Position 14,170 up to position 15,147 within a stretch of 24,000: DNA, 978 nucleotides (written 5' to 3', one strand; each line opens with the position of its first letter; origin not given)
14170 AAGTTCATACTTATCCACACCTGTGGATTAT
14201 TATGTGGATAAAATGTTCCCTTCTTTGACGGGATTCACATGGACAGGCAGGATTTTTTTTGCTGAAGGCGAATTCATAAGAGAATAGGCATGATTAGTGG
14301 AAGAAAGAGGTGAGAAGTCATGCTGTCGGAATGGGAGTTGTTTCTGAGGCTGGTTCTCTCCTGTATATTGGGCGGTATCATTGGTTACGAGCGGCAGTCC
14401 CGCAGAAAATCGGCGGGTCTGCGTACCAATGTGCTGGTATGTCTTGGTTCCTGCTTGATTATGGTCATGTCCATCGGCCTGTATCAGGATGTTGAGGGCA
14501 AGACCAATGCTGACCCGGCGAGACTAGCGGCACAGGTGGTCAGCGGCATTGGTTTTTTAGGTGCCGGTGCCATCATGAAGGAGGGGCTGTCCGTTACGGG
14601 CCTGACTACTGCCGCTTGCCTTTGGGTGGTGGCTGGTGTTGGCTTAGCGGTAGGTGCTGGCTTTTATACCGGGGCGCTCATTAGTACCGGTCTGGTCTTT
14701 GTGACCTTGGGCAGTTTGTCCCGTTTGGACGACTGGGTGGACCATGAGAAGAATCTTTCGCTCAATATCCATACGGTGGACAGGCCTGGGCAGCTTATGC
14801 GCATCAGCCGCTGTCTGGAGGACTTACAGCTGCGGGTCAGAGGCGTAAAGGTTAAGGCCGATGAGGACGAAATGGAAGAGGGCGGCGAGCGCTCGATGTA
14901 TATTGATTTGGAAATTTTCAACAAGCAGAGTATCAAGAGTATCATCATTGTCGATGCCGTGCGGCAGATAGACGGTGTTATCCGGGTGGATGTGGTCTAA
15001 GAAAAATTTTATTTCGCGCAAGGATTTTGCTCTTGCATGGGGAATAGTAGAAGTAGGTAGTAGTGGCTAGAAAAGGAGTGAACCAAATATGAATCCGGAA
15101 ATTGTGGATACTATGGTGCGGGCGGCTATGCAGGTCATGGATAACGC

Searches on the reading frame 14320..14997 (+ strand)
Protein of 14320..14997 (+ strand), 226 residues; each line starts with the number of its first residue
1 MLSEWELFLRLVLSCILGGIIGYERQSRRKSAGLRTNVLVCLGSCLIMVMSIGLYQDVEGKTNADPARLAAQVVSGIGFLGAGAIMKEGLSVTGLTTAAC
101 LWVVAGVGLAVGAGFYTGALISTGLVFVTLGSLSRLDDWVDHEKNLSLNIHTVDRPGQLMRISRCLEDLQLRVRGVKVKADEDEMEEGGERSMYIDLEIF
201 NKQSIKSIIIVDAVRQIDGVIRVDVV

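Call 10: find_encoding_contigs(protein=window:14320-14997:+, flank=10000, max_places=6)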
Protein seq(226 aa) (226 aa): 22 contigs read that carry it; 6 places shown.
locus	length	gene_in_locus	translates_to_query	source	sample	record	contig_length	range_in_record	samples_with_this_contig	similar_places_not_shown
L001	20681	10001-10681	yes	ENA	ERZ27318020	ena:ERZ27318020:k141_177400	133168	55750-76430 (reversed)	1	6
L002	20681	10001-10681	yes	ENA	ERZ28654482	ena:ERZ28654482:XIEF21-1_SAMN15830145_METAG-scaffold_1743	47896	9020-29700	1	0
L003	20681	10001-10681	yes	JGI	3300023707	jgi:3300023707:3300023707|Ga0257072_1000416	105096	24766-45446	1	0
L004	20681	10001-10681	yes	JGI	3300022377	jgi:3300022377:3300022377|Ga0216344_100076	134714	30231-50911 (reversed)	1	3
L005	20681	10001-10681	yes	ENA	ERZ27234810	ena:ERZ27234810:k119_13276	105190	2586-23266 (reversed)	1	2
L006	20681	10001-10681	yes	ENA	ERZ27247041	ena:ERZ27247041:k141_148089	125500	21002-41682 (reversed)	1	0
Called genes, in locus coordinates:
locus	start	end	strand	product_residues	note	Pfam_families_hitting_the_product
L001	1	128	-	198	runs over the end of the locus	-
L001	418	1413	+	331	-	PF00291:PALP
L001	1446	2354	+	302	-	PF14450:FtsA (faint), PF02541:Ppx-GppA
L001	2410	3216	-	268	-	PF02743:dCache_1, PF00990:GGDEF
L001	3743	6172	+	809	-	PF00521:DNA_topoisoIV, PF03989:DNA_gyraseA_C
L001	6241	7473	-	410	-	PF00390:malic, PF00208:ELFV_dehydrog (weak), PF03949:Malic_M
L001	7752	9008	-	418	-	PF03816:LytR_cpsA_psr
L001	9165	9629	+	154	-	PF01928:CYTH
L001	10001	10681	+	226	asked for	PF02308:MgtC, PF13291:ACT_4 (weak)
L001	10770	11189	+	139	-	PF00383:dCMP_cyt_deam_1, PF08211:dCMP_cyt_deam_2 (weak), PF26947:CDL (weak)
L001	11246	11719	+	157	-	-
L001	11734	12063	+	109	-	-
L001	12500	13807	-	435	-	PF00860:Xan_ur_permease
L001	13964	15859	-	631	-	PF00359:PTS_EIIA_2, PF02302:PTS_IIB, PF25554:PTS_EIIB_BC_N, PF02378:PTS_EIIC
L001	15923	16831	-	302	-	PF00294:PfkB, PF08543:Phos_pyr_kin (weak)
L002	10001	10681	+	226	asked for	PF02308:MgtC, PF13291:ACT_4 (weak)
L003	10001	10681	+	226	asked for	PF02308:MgtC, PF13291:ACT_4 (weak)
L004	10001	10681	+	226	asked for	PF02308:MgtC, PF13291:ACT_4 (weak)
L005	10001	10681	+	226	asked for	PF02308:MgtC, PF13291:ACT_4 (weak)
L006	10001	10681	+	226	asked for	PF02308:MgtC, PF13291:ACT_4 (weak)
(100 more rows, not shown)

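Call 11: search_protein_families(library=pfam, proteins=[window:14320-14997:+])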
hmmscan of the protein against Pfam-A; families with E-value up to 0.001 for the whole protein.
window:14320-14997:+ (226 aa): 3 families
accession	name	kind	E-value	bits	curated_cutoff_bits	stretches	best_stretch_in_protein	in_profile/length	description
PF02308.21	MgtC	-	3.6e-41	140.7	31.4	1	11-137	1-119/121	MgtC family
PF13291.12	ACT_4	-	2.5e-06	28.5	27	1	146-223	7-78/80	ACT domain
PF11808.13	PhoR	-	0.00085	20.1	27.1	0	96-147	7-59/86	Phosphate regulon sensor protein PhoR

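Call 12: find_homologous_proteins(query=window:14320-14997:+, max_evalue=1e-20)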
Query seq(226 aa) (226 aa): 6834 proteins with E <= 1e-20 among 8000 candidates; the best 120 are listed.
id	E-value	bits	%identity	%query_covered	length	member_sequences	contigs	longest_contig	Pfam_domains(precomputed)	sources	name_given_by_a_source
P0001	7.6e-140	482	100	100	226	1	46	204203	PF13291.13,PF02308.22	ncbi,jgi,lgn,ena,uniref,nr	ncbi:MgtC/SapB family protein [Selenomonas ruminantium]|jgi:putative Mg2+ transporter-C (MgtC) famil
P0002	1.1e-139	481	100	100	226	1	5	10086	PF13291.13,PF02308.22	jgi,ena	-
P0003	4.3e-139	479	100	100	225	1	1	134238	PF13291.13,PF02308.22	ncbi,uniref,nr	ncbi:MAG: magnesium transporter MgtC [Selenomonas ruminantium]|uniref:Magnesium transporter MgtC n=1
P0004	1.2e-138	478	100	100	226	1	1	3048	PF13291.13,PF02308.22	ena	-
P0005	1.2e-138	478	99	100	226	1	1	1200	PF13291.13,PF02308.22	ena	-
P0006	4.6e-138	476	99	100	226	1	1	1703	PF13291.13,PF02308.22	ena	-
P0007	1.9e-137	474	98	100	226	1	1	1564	PF13291.13,PF02308.22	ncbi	-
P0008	2.8e-137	473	98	100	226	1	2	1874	PF13291.13,PF02308.22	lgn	-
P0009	5.6e-137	472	98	100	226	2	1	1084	PF13291.13,PF02308.22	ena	-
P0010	6.4e-137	472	98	100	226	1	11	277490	PF13291.13,PF02308.22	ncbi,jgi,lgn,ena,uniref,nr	ncbi:MgtC/SapB family protein [Selenomonas ruminantium]|uniref:Putative Mg2+ transporter-C (MgtC) fa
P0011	8.9e-137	472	98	100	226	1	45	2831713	PF13291.13,PF02308.22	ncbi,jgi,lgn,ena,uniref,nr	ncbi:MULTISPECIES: MgtC/SapB family protein [Selenomonas]|jgi:putative Mg2+ transporter-C (MgtC) fam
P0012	1.6e-136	471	97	100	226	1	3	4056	PF02308.22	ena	-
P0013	2.2e-136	470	97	100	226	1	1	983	PF13291.13,PF02308.22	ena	-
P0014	2.4e-136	470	97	100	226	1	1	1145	PF13291.13,PF02308.22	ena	-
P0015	3.2e-136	470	97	100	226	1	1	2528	PF13291.13,PF02308.22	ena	-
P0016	8.9e-136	468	97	100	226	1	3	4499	PF13291.13,PF02308.22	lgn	-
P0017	2.8e-135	467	98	100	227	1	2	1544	PF13291.13,PF02308.22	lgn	-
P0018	1.5e-134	464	96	100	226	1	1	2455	PF13291.13,PF02308.22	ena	-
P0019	2.7e-134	463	96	100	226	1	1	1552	PF13291.13,PF02308.22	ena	-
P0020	3.6e-134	463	96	100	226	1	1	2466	PF13291.13,PF02308.22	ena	-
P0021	8.8e-134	462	95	100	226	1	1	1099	PF13291.13,PF02308.22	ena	-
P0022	1.1e-133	462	95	100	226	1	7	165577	PF13291.13,PF02308.22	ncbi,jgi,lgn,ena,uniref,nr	ncbi:MgtC/SapB family protein [Selenomonas ruminantium]|uniref:MgtC/SapB family protein n=1 Tax=Sele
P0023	1.2e-133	461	95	100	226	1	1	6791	PF13291.13,PF02308.22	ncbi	-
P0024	1.4e-133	461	96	100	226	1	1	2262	PF13291.13,PF02308.22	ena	-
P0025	1.7e-133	461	95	100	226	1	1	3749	PF13291.13,PF02308.22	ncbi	-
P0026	1.8e-133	461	96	100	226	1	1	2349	PF13291.13,PF02308.22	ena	-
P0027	2.3e-133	460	95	100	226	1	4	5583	PF13291.13,PF02308.22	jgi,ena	-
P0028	2.8e-133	460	94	100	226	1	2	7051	PF13291.13,PF02308.22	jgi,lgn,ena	-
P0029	3.3e-133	460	94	100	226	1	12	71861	PF13291.13,PF02308.22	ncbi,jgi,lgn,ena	-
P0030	4.9e-133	459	95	100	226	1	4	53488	PF13291.13,PF02308.22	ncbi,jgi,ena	-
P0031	5.0e-133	459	94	100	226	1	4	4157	PF13291.13,PF02308.22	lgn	-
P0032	8.7e-133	459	95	100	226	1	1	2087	PF13291.13,PF02308.22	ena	-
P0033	1.1e-132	458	94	100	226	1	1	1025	PF13291.13,PF02308.22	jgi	jgi:putative Mg2+ transporter-C (MgtC) family protein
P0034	1.2e-132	458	94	100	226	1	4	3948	PF13291.13,PF02308.22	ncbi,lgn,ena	-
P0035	1.3e-132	458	95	100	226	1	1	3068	PF13291.13,PF02308.22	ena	-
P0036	1.3e-132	458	96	100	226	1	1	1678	PF13291.13,PF02308.22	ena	-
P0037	1.6e-132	458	95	100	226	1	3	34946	PF13291.13,PF02308.22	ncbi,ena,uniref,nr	ncbi:MgtC/SapB family protein [Selenomonas ruminantium]|uniref:MgtC/SapB family protein n=1 Tax=Sele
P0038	1.7e-132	458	94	100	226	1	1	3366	PF13291.13,PF02308.22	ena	-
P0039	1.9e-132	457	95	100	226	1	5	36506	PF13291.13,PF02308.22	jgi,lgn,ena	-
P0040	2.2e-132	457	95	100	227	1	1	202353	PF13291.13,PF02308.22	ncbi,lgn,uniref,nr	ncbi:putative Mg2+ transporter-C (MgtC) family protein [Selenomonas ruminantium]|uniref:Putative Mg2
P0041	2.5e-132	457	94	100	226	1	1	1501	PF13291.13,PF02308.22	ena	-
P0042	3.7e-132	456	96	100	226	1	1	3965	PF13291.13,PF02308.22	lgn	-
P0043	4.6e-132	456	94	100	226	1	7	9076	PF13291.13,PF02308.22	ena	-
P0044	5.1e-132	456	95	100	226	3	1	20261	PF13291.13,PF02308.22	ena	-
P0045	5.2e-132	456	95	100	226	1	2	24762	PF13291.13,PF02308.22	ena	-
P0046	6.6e-132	456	94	100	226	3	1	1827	PF13291.13,PF02308.22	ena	-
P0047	6.7e-132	456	94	100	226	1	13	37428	PF13291.13,PF02308.22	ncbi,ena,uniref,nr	ncbi:MgtC/SapB family protein [Selenomonas ruminantium]|uniref:MgtC/SapB family protein n=1 Tax=Sele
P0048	6.9e-132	456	94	100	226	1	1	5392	PF13291.13,PF02308.22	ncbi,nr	ncbi:MAG: MgtC/SapB family protein [Selenomonas sp.]|nr:MgtC/SapB family protein [Selenomonas sp.]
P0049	7.9e-132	455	94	100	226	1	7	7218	PF13291.13,PF02308.22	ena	-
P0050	9.0e-132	455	93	100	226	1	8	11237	PF13291.13,PF02308.22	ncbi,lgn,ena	-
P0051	9.3e-132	455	94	100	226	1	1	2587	PF13291.13,PF02308.22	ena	-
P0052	9.5e-132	455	93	100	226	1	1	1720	PF13291.13,PF02308.22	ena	-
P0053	1.1e-131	455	95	100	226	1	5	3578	PF13291.13,PF02308.22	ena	-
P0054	1.1e-131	455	94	100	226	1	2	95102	PF13291.13,PF02308.22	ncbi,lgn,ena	-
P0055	1.2e-131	455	94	100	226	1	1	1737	PF13291.13,PF02308.22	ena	-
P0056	1.2e-131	455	94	100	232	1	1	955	PF13291.13,PF02308.22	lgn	-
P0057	1.3e-131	455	94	100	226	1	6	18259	PF13291.13,PF02308.22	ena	-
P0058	1.5e-131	454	94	100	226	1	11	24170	PF13291.13,PF02308.22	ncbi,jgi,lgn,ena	-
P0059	1.7e-131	454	94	100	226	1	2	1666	PF13291.13,PF02308.22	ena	-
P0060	1.7e-131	454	95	100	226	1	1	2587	PF13291.13,PF02308.22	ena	-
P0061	1.8e-131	454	94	100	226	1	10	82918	PF02308.22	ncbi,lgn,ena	-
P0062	1.9e-131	454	94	100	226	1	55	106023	PF13291.13,PF02308.22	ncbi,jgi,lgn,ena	jgi:putative Mg2+ transporter-C (MgtC) family protein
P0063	2.0e-131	454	93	100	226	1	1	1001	PF13291.13,PF02308.22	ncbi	-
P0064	2.1e-131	454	94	100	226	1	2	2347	PF13291.13,PF02308.22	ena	-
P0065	2.1e-131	454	94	100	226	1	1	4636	PF13291.13,PF02308.22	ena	-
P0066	2.1e-131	454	93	100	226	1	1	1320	PF13291.13,PF02308.22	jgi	-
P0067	2.1e-131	454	94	100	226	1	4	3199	PF13291.13,PF02308.22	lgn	-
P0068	2.5e-131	454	94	100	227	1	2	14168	PF13291.13,PF02308.22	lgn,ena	-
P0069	2.7e-131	454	94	100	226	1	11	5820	PF13291.13,PF02308.22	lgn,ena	-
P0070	3.4e-131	453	92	100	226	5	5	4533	PF13291.13,PF02308.22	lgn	-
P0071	3.9e-131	453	94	100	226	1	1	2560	PF13291.13,PF02308.22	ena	-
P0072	4.1e-131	453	94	100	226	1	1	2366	PF13291.13,PF02308.22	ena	-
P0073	4.5e-131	453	94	100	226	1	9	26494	PF13291.13,PF02308.22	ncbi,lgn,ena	-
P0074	5.6e-131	453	95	100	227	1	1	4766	PF13291.13,PF02308.22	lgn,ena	-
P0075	5.9e-131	453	94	100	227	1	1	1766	PF13291.13,PF02308.22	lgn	-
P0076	6.6e-131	452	94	100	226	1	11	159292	PF13291.13,PF02308.22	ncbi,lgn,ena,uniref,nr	ncbi:MgtC/SapB family protein [Selenomonas ruminantium]|uniref:MgtC/SapB family protein n=1 Tax=Sele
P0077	6.8e-131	452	94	99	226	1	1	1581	PF13291.13,PF02308.22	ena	-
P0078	7.2e-131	452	95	100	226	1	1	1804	PF13291.13,PF02308.22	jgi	jgi:putative Mg2+ transporter-C (MgtC) family protein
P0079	7.5e-131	452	93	100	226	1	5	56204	PF13291.13,PF02308.22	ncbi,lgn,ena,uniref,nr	ncbi:MgtC/SapB family protein [Selenomonas ruminantium]|uniref:Putative Mg2+ transporter-C (MgtC) fa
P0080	7.6e-131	452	94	100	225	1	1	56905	PF13291.13,PF02308.22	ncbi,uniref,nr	ncbi:MAG: MgtC/SapB family protein [Selenomonas ruminantium]|uniref:MgtC/SapB family protein n=1 Tax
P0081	8.3e-131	452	94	100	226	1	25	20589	PF13291.13,PF02308.22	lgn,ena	-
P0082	8.3e-131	452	94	100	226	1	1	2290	PF13291.13,PF02308.22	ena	-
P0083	9.5e-131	452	94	100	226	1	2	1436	PF13291.13,PF02308.22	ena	-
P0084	1.1e-130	452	94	100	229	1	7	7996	PF13291.13,PF02308.22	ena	-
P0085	1.1e-130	452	94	100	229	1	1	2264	PF13291.13,PF02308.22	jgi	-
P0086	1.3e-130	451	93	100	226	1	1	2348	PF13291.13,PF02308.22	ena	-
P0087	3.4e-130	450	94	100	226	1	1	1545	PF13291.13,PF02308.22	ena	-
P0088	6.2e-130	449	93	100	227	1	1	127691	PF13291.13,PF02308.22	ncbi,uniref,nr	ncbi:MAG: MgtC/SapB family protein [Selenomonas sp.]|uniref:MgtC/SapB family protein n=1 Tax=Selenom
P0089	7.4e-130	449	94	100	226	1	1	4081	PF13291.13,PF02308.22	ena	-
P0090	9.0e-130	449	93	100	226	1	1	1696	PF13291.13,PF02308.22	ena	-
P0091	4.4e-129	446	92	100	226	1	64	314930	PF13291.13,PF02308.22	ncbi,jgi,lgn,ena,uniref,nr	ncbi:MAG: MgtC/SapB family protein [Selenomonas sp.]|jgi:putative Mg2+ transporter-C (MgtC) family p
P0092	1.1e-128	445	92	100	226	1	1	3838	PF13291.13,PF02308.22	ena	-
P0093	1.2e-128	445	92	100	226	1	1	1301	PF13291.13,PF02308.22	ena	-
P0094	4.6e-127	440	92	100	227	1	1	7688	PF13291.13,PF02308.22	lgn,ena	-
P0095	6.2e-127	439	91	100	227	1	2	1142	PF13291.13,PF02308.22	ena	-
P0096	7.8e-127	439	92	100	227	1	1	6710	PF13291.13,PF02308.22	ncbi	-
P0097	1.2e-126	438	91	100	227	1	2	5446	PF13291.13,PF02308.22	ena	-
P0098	5.8e-126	436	90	100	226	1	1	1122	PF13291.13,PF02308.22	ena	-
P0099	2.4e-125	434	93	100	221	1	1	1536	PF13291.13,PF02308.22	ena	-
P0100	2.5e-125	434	90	100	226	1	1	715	PF13291.13,PF02308.22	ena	-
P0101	5.2e-124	430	89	100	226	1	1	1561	PF13291.13,PF02308.22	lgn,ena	-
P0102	6.5e-124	430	89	100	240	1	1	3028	PF13291.13,PF02308.22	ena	-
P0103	3.8e-123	427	88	100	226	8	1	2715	PF13291.13,PF02308.22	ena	-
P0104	1.3e-122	425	88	100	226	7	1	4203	PF02308.22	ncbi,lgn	-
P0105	7.9e-122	423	87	100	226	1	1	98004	PF02308.22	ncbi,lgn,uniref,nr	ncbi:putative Mg2+ transporter-C (MgtC) family protein [Selenomonas sp. GACV-9]|uniref:MgtC/SapB fam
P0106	1.9e-120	418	86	100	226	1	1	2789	PF13291.13,PF02308.22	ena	-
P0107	2.6e-120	418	85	100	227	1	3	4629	PF02308.22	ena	-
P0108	2.6e-120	418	85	100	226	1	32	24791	PF02308.22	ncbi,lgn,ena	-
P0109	3.4e-120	417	85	100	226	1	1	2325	PF02308.22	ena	-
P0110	3.5e-120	417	85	100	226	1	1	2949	PF02308.22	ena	-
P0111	4.7e-120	417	85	100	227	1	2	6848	PF13291.13,PF02308.22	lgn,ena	-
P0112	4.8e-120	417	85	100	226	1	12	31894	PF13291.13,PF02308.22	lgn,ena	-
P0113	5.0e-120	417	85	100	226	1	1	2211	PF02308.22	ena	-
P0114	6.3e-120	417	85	100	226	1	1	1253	PF02308.22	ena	-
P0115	6.5e-120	416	85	100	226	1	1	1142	PF13291.13,PF02308.22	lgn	-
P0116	7.0e-120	416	85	100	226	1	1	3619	PF02308.22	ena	-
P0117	9.3e-120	416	85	100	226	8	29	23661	PF02308.22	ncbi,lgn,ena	-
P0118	1.2e-119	416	85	100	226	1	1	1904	PF02308.22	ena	-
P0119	1.4e-119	415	85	100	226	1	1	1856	PF02308.22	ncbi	-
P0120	2.0e-119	415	85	100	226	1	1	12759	PF02308.22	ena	-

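Call 17: find_related_loci(query=A1, collection=genome_contigs, flank=10000)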
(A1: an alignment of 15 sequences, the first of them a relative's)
Query A1 (226 aa) in genome_contigs; peptide patterns used: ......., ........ (x = any residue, [..] = any of these).
600 stretches matched a pattern (row limit reached: there are more); 559 encode a relative of the query (tblastn E <= 1e-3); the best 80 are kept; 80 distinct loci.
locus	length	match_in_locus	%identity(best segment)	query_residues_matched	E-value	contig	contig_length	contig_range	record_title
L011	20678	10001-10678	95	1-226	3e-141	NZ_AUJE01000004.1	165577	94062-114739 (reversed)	Selenomonas ruminantium subsp. ruminantium ATCC 12561 G598DRAFT_scaffold00004.4_C, whole genome shotgun sequence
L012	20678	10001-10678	95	1-225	2e-139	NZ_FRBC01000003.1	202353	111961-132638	Selenomonas ruminantium strain HD4, whole genome shotgun sequence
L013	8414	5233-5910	94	1-226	2e-139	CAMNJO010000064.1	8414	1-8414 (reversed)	MAG: Selenomonas ruminantium isolate SRR1267595_bin.75_metaWRAP_v1.3_MAG genome assembly, contig: NODE.16608_length_8414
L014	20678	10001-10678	93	1-226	5e-139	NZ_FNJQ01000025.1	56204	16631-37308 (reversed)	Selenomonas ruminantium strain S137, whole genome shotgun sequence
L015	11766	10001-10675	94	1-225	1e-138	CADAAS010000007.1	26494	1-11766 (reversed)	MAG: Selenomonas ruminantium isolate RUG13114 genome assembly, contig: RUG13114_asm_7, whole genome shotgun sequence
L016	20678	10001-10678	92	1-226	7e-137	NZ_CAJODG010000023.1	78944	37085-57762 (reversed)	Selenomonas sp. AE3005 isolate Sheep_1_mag_33, whole genome shotgun sequence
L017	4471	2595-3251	94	1-219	2e-138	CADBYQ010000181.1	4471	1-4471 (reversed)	MAG: Selenomonas ruminantium isolate RUG14411 genome assembly, contig: RUG14411_asm_181, whole genome shotgun sequence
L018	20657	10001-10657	94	1-219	4e-134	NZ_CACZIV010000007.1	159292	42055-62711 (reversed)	MAG: Selenomonas ruminantium isolate RUG12654, whole genome shotgun sequence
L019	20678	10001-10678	88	1-226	4e-123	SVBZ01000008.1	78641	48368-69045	MAG: Selenomonas ruminantium isolate SIG241 k141_65767, whole genome shotgun sequence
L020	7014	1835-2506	80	1-225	2e-120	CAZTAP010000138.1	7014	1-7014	MAG TPA_asm: uncultured Selenomonadaceae bacterium isolate binchicken_co41_280 genome assembly, contig: NODE_10406_lengt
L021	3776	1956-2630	79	1-225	1e-122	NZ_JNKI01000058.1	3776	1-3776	Selenomonas sp. ND2010 T504DRAFT_scaffold00055.55_C, whole genome shotgun sequence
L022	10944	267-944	78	1-225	5e-118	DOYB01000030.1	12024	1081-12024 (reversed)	MAG TPA_asm: Selenomonas sp. isolate UBA9786 contig_183905, whole genome shotgun sequence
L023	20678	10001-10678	77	1-225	5e-117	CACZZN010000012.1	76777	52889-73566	MAG: uncultured Veillonellaceae bacterium isolate RUG13093 genome assembly, contig: RUG13093_asm_12, whole genome shotgu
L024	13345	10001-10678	76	1-225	1e-116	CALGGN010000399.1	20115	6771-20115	MAG TPA_asm: uncultured Selenomonas sp. isolate ERR1278103_bin.195_CONCOCT_v1.1_MAG genome assembly, contig: ERZ841272.3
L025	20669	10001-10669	78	1-225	6e-116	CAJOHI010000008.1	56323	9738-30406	uncultured Selenomonadaceae bacterium isolate Red_deer_4_mag_158 genome assembly, contig: scaffold_1929, whole genome sh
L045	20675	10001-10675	74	2-226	6e-109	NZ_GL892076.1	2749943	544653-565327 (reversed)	Centipeda periodontii DSM 2778 SCAFFOLD1, whole genome shotgun sequence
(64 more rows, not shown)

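Call 40: search_protein_families(library=pfam, proteins=[L045:10756-12447:+, L045:12835-14064:+, L045:13060-13776:-, L045:14661-15140:+, L045:14670-15188:-, L045:15205-17085:+, L045:16898-18352:+, L045:18345-19262:+, L045:19262-20371:+, L045:4152-5876:+])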
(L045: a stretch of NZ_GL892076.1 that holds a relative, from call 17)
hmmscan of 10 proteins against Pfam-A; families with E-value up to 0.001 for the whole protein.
L045:10756-12447:+ (564 aa): 8 families
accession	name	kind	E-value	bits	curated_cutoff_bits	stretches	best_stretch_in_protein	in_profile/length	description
PF00890.30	FAD_binding_2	-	8.6e-44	150.8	20.4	1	33-407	1-413/414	FAD binding domain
PF12831.13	FAD_oxidored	-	4.3e-14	53.1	27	2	33-65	1-33/416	FAD dependent oxidoreductase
PF02910.25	Succ_DH_flav_C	-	6e-14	52.5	20.8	1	450-534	1-89/130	Fumarate reductase flavoprotein C-term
PF07992.20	Pyr_redox_2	-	7.3e-10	39.2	26.1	1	33-218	2-111/291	Pyridine nucleotide-disulphide oxidoreductase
PF03486.20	HI0933_like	-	2.8e-09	37.2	50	0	33-62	2-31/244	HI0933-like protein Rossmann domain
PF01266.30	DAO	-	1.5e-08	35.1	27.9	1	33-74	1-43/353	FAD dependent oxidoreductase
PF01134.28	GIDA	-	2.7e-05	23.9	22.1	1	33-219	1-153/391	Glucose inhibited division protein A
PF13450.12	NAD_binding_8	-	0.00073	20.2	21.9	0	36-68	1-33/68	NAD(P)-binding Rossmann-like domain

L045:12835-14064:+ (410 aa): 9 families
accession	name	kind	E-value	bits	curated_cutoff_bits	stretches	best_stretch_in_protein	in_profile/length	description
PF24996.1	NANM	-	1.8e-53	182.1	45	2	189-405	2-219/350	N-acetylneuraminate epimerase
PF13964.12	Kelch_6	-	6.7e-15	54.9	25.3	2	251-283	10-44/50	Kelch motif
PF24681.1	Kelch_KLHDC2_KLHL20_DRC7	-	2.9e-14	53.3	50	1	96-312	8-221/221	KLHDC2/KLHL20/DRC7 Kelch-repeats domain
PF24981.1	Beta-prop_ATRN-LZTR1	-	2.8e-09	37.1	50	1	195-319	148-286/289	Attractin/LZTR1 beta-propeller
PF01344.31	Kelch_1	-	1.9e-08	34.1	20.1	1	245-283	4-43/46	Kelch motif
PF13418.12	Kelch_4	-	7.5e-08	32.6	21.6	0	253-285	13-45/49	Galactose oxidase, central domain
PF25210.1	Kelch_FKB95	-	2.5e-07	31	70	1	206-368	44-207/268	FKB95, Kelch-repeats domain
PF07646.21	Kelch_2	-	0.00016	21.9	21.3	0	250-285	9-47/48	Kelch motif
PF13415.12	Kelch_3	-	0.00031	21.3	22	0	252-285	1-34/48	Galactose oxidase, central domain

L045:13060-13776:- (238 aa): 0 families

L045:14661-15140:+ (160 aa): 2 families
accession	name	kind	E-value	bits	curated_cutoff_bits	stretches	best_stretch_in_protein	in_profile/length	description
PF00383.29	dCMP_cyt_deam_1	-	3.2e-28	98.1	25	1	4-116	2-101/102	Cytidine and deoxycytidylate deaminase zinc-binding region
PF14437.12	MafB19-deam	-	5.6e-15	55.9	27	1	4-119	2-103/142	MafB19-like deaminase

L045:14670-15188:- (172 aa): 0 families

L045:15205-17085:+ (627 aa): 6 families
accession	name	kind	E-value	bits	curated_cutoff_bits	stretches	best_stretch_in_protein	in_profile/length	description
PF01134.28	GIDA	-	7.5e-162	539.3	22.1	1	8-401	1-390/391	Glucose inhibited division protein A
PF13932.14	SAM_GIDA_C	-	2e-24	85.6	27.1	1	560-616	1-57/57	tRNA modifying enzyme MnmG/GidA C-terminal helical bundle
PF21680.2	GIDA_C_1st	-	5.9e-22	78.7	24.7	1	463-556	1-96/96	tRNA modifying enzyme MnmG/GidA C-terminal helical domain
PF07992.20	Pyr_redox_2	-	2.1e-08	34.4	26.1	1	7-161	1-109/291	Pyridine nucleotide-disulphide oxidoreductase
PF00890.30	FAD_binding_2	-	4.1e-08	33.3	20.4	1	8-36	1-29/414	FAD binding domain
PF12831.13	FAD_oxidored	-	4.5e-07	29.9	27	1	8-160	1-145/416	FAD dependent oxidoreductase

L045:16898-18352:+ (485 aa): 2 families
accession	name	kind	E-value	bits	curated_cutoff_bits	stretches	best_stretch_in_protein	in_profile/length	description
PF13437.12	HlyD_3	-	6.8e-15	56.2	22.2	1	361-471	1-105/106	HlyD family secretion protein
PF16576.10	HlyD_D23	-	4e-13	49.6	30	1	198-474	18-213/214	Barrel-sandwich domain of CusB or HlyD membrane-fusion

L045:18345-19262:+ (306 aa): 4 families
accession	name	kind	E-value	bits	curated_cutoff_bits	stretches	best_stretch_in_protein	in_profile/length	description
PF00005.33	ABC_tran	-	8.3e-31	107.8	25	1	29-172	2-137/137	ABC transporter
PF13304.12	AAA_21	-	9.3e-12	46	27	1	127-202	221-298/304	AAA domain, putative AbiEii toxin, Type IV TA system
PF02463.25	SMC_N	-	4e-06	26.8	40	0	134-214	127-209/220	RecF/RecN/SMC N terminal domain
PF13175.12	AAA_15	-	0.00051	20.2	32.1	0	43-58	28-43/374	AAA ATPase domain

L045:19262-20371:+ (370 aa): 4 families
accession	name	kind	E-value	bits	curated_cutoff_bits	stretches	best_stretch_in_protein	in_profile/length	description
PF12698.13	ABC2_membrane_3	-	5.5e-47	161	31.6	1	26-362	6-346/347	ABC-2 family transporter protein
PF01061.29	ABC2_membrane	-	1.2e-32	113.6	26.9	1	179-335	52-211/211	ABC-2 type transporter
PF12679.13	ABC2_membrane_2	-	5.1e-15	55.9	27.2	1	8-367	2-280/283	ABC-2 family transporter protein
PF12730.13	ABC2_membrane_4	-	0.00016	22.1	27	1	174-280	48-162/179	ABC-2 family transporter protein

L045:4152-5876:+ (575 aa): 5 families
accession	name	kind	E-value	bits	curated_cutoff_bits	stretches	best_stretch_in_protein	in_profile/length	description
PF13844.12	Glyco_transf_41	-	1.7e-40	139.2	25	2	208-364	71-229/543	Glycosyl transferase family 41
PF13432.12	TPR_16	-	4.7e-06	27.4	32.7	1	18-74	1-57/65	Tetratricopeptide repeat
PF12895.13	ANAPC3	-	3.4e-05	24.5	27.2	1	16-69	26-77/82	Anaphase-promoting complex, cyclosome, subunit 3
PF07719.23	TPR_2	-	0.0002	21.7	27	0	19-46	6-33/34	Tetratricopeptide repeat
PF14559.12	TPR_19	-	0.00034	21.3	25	1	24-82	1-59/68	Tetratricopeptide repeat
